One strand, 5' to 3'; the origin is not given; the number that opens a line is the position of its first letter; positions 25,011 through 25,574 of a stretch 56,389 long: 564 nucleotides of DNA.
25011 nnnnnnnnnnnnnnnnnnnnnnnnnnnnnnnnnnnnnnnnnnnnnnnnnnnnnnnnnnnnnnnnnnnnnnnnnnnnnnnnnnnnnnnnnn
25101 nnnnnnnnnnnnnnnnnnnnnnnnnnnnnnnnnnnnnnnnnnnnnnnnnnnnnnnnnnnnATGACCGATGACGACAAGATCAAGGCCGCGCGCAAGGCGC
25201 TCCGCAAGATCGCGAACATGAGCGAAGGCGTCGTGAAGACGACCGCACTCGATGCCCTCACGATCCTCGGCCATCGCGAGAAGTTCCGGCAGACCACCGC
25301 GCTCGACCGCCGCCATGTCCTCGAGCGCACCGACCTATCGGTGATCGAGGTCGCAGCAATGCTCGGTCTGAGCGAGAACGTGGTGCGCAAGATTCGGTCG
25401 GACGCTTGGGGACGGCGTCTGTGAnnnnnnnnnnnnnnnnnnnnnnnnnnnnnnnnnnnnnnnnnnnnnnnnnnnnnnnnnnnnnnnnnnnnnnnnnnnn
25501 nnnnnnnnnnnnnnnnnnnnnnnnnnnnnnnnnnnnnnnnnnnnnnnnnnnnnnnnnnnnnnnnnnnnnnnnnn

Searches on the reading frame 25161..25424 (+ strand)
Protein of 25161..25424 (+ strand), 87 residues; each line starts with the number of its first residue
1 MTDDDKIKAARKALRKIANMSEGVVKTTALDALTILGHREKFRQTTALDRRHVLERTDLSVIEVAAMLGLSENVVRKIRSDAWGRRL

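Call 12: search_protein_families(library=pfam, proteins=[window:25161-25424:+], max_evalue=0.01)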
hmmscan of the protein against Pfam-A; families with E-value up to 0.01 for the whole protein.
window:25161-25424:+ (87 aa): 2 families
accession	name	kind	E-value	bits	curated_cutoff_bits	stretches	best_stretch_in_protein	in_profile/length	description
PF13384.12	HTH_23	-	0.0051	17.1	24.6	1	47-81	4-40/50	Homeodomain-like domain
PF13542.12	HTH_Tnp_ISL3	-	0.0063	16.4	27.4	0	39-78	7-46/51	Helix-turn-helix domain of transposase family ISL3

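Call 25: search_protein_families(library=phrogs, proteins=[window:25161-25424:+], max_evalue=0.01)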
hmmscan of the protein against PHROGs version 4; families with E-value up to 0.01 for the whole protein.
window:25161-25424:+ (87 aa): 1 family
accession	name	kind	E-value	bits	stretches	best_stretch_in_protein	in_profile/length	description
phrog_7067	-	head and packaging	0.0074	17.4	0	52-83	25-56/56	terminase small subunit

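Call 77: search_protein_families(library=ncbifam, proteins=[window:25161-25424:+], max_evalue=0.05)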
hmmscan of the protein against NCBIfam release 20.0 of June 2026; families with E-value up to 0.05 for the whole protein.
window:25161-25424:+ (87 aa): 0 families
